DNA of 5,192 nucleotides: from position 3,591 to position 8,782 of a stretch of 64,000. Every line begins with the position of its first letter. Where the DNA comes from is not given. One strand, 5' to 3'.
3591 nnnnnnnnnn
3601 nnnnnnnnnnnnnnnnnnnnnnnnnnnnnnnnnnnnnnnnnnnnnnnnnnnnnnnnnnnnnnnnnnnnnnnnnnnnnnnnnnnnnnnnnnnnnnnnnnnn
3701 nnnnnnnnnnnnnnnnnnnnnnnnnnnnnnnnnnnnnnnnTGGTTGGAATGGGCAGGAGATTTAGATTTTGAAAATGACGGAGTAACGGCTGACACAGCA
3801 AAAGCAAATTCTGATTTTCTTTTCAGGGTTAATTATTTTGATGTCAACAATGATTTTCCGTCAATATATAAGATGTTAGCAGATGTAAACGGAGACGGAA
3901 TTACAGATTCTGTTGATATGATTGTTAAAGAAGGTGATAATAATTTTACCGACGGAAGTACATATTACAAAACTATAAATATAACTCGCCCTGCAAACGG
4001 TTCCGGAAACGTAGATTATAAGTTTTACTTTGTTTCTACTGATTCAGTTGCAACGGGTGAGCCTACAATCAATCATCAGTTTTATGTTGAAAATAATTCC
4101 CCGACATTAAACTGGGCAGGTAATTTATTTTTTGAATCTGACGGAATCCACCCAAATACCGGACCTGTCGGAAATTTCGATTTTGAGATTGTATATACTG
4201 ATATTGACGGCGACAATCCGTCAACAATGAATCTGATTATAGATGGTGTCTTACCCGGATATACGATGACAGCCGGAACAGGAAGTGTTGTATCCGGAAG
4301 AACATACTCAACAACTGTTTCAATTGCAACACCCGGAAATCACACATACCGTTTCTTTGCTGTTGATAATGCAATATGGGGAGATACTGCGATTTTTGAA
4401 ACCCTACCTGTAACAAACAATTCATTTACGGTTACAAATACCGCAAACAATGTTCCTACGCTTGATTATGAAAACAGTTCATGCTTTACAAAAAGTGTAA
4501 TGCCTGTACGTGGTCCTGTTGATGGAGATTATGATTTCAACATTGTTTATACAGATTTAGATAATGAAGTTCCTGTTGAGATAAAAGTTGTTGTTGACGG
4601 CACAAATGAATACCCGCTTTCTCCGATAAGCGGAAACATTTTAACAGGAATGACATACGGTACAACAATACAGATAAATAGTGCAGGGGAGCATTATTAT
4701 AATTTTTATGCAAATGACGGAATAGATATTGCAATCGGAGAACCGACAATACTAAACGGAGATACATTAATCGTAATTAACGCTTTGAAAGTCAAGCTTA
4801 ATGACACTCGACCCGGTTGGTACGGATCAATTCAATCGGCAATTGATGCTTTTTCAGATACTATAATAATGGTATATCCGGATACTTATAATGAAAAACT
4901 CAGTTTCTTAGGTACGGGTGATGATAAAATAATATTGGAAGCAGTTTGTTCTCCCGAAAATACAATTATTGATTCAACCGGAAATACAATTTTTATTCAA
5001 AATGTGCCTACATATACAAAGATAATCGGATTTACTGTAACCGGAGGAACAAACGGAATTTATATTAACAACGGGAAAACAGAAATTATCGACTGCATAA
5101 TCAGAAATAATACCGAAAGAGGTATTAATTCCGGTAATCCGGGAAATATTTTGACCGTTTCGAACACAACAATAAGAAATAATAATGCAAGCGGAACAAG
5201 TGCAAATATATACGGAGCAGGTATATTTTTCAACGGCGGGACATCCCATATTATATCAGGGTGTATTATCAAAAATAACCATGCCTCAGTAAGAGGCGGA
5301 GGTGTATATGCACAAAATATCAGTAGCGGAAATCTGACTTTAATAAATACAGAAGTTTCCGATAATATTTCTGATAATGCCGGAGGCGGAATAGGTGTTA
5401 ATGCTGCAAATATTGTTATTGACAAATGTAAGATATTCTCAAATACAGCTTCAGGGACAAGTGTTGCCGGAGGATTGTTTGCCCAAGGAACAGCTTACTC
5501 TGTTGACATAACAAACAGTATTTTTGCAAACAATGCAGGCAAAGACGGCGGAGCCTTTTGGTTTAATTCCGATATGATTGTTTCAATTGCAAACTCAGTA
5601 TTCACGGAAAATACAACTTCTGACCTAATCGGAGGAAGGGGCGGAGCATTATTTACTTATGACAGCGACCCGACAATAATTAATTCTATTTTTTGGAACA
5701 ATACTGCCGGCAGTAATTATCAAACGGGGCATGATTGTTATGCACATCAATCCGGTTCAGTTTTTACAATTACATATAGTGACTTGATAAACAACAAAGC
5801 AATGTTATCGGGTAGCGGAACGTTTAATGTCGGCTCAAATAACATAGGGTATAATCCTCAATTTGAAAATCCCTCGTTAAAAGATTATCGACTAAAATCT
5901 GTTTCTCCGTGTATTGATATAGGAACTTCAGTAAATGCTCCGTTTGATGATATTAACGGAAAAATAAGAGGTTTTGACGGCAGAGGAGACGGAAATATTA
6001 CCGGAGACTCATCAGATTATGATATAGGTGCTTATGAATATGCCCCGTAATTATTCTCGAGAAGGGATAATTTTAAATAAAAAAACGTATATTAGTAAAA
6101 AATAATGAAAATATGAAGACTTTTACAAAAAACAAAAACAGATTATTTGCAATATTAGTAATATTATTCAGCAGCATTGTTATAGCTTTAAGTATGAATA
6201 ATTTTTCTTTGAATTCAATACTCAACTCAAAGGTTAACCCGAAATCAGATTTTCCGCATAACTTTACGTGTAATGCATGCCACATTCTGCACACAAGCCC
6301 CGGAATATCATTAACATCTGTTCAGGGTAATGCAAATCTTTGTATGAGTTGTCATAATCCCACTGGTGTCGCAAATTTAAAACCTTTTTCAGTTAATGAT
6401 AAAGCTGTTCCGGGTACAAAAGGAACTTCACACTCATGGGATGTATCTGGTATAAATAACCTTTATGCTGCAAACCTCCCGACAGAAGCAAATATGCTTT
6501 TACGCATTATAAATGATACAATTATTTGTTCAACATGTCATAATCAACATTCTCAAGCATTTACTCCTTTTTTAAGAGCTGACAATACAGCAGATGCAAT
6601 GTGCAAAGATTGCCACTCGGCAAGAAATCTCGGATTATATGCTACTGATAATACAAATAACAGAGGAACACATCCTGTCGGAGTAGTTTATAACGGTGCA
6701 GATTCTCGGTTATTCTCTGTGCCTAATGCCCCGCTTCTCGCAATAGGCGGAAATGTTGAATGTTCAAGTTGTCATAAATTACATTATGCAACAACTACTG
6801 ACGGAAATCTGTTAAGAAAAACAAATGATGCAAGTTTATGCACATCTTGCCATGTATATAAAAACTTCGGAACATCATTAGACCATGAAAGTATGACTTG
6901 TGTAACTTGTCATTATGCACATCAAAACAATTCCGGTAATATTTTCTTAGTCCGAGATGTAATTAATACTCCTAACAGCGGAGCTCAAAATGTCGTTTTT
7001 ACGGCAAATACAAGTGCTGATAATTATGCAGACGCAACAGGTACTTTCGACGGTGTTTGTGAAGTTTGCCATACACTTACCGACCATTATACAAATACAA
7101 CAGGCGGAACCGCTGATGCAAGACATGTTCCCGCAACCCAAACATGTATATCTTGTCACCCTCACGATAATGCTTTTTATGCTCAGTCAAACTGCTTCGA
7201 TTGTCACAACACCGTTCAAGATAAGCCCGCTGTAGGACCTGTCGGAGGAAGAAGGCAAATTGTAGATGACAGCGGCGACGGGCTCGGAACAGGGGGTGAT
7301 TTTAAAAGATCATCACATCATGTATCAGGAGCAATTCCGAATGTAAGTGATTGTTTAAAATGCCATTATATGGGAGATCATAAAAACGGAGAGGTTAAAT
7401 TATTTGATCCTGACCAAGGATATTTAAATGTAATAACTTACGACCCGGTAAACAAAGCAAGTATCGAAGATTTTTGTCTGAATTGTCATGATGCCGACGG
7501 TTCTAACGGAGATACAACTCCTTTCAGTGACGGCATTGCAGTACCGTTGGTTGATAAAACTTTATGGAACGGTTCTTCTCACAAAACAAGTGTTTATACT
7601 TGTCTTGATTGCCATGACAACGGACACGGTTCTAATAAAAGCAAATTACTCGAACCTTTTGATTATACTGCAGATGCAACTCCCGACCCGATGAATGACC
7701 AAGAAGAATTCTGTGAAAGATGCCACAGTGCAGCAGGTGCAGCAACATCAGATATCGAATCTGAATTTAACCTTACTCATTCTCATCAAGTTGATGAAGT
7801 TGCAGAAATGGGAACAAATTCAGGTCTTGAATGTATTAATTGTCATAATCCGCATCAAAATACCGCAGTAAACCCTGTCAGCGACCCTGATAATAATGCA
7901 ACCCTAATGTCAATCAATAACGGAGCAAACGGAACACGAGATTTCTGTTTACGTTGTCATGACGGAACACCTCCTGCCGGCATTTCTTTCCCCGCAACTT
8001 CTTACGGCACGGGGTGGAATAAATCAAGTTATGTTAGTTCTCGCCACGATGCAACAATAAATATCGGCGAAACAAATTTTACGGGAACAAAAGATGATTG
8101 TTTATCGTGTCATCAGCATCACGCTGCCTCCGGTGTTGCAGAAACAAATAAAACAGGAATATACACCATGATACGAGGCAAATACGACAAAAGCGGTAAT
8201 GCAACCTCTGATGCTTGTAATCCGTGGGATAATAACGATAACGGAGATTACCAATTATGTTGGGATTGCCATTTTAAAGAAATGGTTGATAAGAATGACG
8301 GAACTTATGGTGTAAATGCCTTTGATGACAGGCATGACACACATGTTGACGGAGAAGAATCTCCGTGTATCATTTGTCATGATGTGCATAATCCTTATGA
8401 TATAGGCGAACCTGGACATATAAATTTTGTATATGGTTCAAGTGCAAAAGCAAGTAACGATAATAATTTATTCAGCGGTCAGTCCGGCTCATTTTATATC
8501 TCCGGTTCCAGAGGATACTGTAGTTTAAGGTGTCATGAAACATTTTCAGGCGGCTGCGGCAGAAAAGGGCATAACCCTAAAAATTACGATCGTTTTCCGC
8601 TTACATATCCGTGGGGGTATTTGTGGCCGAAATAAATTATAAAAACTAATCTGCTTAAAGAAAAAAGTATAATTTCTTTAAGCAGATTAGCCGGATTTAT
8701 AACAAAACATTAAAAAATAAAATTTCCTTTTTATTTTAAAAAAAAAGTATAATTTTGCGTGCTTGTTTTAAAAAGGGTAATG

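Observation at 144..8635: Two adjacent cytochrome paralogs share a collinear 10-haem N-terminal module but carry different C-terminal payloads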

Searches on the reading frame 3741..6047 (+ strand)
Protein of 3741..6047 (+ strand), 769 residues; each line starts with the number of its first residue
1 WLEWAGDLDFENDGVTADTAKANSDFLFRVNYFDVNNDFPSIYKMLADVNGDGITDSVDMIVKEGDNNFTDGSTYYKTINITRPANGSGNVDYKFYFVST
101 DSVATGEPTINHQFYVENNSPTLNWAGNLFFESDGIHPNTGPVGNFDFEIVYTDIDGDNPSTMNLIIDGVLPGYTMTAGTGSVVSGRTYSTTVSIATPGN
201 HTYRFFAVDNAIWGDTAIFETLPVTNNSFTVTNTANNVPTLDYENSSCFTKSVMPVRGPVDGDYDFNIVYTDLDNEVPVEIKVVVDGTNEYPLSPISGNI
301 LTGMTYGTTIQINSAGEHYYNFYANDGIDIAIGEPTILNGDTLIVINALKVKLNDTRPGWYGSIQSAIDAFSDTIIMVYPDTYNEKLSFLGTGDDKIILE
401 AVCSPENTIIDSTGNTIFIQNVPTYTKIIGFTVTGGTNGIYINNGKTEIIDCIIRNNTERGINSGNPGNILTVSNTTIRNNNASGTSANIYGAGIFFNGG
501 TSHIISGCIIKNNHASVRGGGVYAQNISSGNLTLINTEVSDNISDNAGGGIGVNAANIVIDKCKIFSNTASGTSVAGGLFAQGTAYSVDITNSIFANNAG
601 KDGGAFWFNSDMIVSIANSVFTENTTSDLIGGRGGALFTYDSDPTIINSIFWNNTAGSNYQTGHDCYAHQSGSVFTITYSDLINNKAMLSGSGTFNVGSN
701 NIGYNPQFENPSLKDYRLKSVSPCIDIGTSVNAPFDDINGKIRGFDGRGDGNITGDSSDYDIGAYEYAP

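Call 59: search_solved_structures(query=window:3741-6047:+, max_evalue=0.1)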
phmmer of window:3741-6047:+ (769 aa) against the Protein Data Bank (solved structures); distinct sequences matched with E-value up to 0.1: 0.

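Call 77: predict_structure(protein=window:3741-6047:+)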
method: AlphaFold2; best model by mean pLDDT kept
length: 769 residues; sequences in the alignment: 1
mean_pLDDT: 40.0   pTM: 0.41
mean pLDDT of the five models: 40.0, 31.4, 29.3, 26.2, 23.0
residues with pLDDT >= 90: 0; 70-90: 42; 50-70: 124; < 50: 603
segments of 3 or more residues with pLDDT < 50: 1-415, 420-424, 483-490, 515-518, 544-547, 570-577, 599-604, 623-769
pLDDT, mean of each block of 10 residues (from residue 1): 30 33 31 37 40 34 30 32 37 35 34 33 31 32 32 33 31 26 26 28 28 25 26 27 30 31 36 36 35 36 37 39 37 30 31 28 32 32 29 30 33 45 50 53 62 57 59 72 45 61 79 54 67 81 52 72 66 50 61 58 51 57 40 39 40 32 38 38 35 38 36 28 26 31 31 34 30
secondary structure, 60 per line:
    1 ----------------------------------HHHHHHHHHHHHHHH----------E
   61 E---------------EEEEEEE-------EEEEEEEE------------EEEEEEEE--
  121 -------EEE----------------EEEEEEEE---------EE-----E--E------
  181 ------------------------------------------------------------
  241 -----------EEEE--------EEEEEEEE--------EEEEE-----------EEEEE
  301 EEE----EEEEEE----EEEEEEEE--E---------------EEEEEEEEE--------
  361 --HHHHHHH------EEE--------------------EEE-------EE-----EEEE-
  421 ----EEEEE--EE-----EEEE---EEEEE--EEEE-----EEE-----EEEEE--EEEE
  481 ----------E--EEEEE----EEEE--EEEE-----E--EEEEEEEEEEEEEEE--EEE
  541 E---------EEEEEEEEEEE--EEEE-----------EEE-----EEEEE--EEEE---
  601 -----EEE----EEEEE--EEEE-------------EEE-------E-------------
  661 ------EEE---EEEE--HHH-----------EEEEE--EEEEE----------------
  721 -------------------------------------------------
elements in order (helices of 4 or more, strands of 3 or more residues): H35-49 E77-83 E91-98 E111-118 E128-130 E147-154 E252-255 E264-271 E280-284 E296-303 E308-313 E318-325 E344-352 H363-369 E376-378 E399-401 E416-419 E425-429 E439-442 E446-450 E453-456 E462-464 E470-474 E477-480 E494-498 E503-506 E509-512 E521-535 E538-541 E551-561 E564-567 E579-581 E587-591 E594-597 E606-608 E613-617 E620-623 E637-639 E667-669 E673-676 E693-697 E700-704

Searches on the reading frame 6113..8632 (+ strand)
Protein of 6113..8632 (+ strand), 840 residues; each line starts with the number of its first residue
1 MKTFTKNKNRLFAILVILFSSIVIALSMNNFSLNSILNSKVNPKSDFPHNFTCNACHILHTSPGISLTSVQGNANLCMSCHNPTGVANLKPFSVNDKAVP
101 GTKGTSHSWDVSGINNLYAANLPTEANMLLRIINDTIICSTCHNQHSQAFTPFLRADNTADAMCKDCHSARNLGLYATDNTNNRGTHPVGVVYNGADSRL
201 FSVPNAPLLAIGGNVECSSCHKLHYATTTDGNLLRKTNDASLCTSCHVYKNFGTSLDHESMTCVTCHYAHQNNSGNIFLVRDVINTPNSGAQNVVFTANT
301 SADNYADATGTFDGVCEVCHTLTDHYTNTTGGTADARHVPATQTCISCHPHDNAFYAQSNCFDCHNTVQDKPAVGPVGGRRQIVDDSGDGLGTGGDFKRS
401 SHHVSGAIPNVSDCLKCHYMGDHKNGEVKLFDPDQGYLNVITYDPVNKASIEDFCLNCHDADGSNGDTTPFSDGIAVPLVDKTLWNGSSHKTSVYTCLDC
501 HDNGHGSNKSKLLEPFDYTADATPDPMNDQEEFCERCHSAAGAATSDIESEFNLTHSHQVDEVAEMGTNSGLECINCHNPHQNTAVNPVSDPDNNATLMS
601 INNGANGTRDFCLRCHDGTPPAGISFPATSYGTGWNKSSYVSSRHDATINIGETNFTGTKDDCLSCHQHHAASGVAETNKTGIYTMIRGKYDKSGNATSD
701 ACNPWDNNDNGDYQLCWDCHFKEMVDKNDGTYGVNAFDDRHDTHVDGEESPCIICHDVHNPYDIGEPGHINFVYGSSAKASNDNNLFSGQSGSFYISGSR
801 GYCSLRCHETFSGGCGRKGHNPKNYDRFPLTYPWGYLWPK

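Call 5: search_protein_families(library=pfam, proteins=[window:6113-8632:+], max_evalue=0.01)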
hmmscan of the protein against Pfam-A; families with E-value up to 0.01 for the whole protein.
window:6113-8632:+ (840 aa): 6 families
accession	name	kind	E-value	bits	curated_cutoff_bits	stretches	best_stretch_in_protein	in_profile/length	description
PF14522.11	Cytochrome_C7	-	8.2e-24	83.7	24.8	4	314-366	14-67/67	Cytochrome c7 and related cytochrome c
PF09699.15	Paired_CXXCH_1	-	1.3e-22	79.6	20.6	4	216-249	8-38/41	Doubled CXXCH motif (Paired_CXXCH_1)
PF22113.1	Mtrc-MtrF_II-IV_dom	-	2.1e-18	66.9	30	4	337-543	1-168/176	Outer membrane cytochrome MtrC/MtrF-like, domains II/IV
PF14537.11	Cytochrom_c3_2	-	3.1e-11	44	25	0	39-82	46-79/79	Cytochrome c3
PF02085.21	Cytochrom_CIII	-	6.8e-05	23.6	22.9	0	454-510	32-91/101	Class III cytochrome C family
PF03264.19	Cytochrom_NNT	-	0.0069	16.6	24.1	0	552-618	105-166/174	NapC/NirT cytochrome c family, N-terminal region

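Call 6: search_protein_families(library=ncbifam, proteins=[window:6113-8632:+], max_evalue=0.01)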
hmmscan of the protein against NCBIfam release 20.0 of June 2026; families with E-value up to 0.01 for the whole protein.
window:6113-8632:+ (840 aa): 6 families
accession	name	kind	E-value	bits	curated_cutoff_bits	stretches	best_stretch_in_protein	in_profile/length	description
TIGR01905.1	paired_CXXCH_1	subfamily_domain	1.5e-18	66.4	25.2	3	216-248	8-37/41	doubled CXXCH domain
TIGR03508.1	decahem_SO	subfamily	7.4e-16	58.4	192.2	3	213-321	142-249/258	DmsE family decaheme c-type cytochrome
TIGR03153.1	cytochr_NrfH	equivalog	2.2e-09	37.5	134.2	1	126-247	18-133/138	cytochrome c nitrite reductase small subunit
TIGR03507.1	decahem_SO1788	subfamily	5.8e-06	25.1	209.3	1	135-280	180-315/672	OmcA/MtrC family decaheme c-type cytochrome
TIGR04257.1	nanowire_3heme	domain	0.00012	22.1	40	1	289-366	8-75/75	c(7)-type cytochrome triheme domain-containing protein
NF038038.1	cytoc_DsrJ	equivalog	0.0027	18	100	1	486-542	81-112/121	sulfate reduction electron transfer complex DsrMKJOP subunit DsrJ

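Call 12: find_encoding_contigs(protein=window:6113-8632:+, flank=10000, max_places=6)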
Protein window:6113-8632:+ (840 aa): no gene with exactly this product is on record in the collection.

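Call 34: search_solved_structures(query=window:6113-8632:+, max_evalue=1)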
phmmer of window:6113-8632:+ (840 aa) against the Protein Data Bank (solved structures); distinct sequences matched with E-value up to 1: 1.
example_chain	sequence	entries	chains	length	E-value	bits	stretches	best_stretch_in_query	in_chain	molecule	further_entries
7tfs_A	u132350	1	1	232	0.69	11.1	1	214-247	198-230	Cytochrome c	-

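Call 78: find_related_loci(query=window:6113-8632:+, collection=metagenome_contigs, flank=10000)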
Query window:6113-8632:+ (840 aa) in metagenome_contigs; peptide patterns used: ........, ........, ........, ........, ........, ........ (x = any residue, [..] = any of these).
52 stretches matched a pattern; 9 encode a relative of the query (tblastn E <= 1e-3); 9 distinct loci.
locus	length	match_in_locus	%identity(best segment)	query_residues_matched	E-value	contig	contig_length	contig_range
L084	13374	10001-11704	56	48-592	0e+0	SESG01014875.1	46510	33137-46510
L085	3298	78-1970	38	11-695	8e-132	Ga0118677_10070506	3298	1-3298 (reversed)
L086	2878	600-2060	46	50-412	6e-97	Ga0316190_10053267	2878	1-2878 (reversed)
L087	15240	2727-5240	32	11-819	1e-87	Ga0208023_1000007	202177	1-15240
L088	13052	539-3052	32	11-819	1e-87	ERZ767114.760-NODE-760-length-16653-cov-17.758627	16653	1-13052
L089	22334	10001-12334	36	24-628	2e-83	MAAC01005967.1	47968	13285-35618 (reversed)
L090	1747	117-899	49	99-365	5e-78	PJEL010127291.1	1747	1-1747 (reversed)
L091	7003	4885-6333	31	45-502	9e-46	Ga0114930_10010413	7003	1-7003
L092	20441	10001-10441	27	485-622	2e-4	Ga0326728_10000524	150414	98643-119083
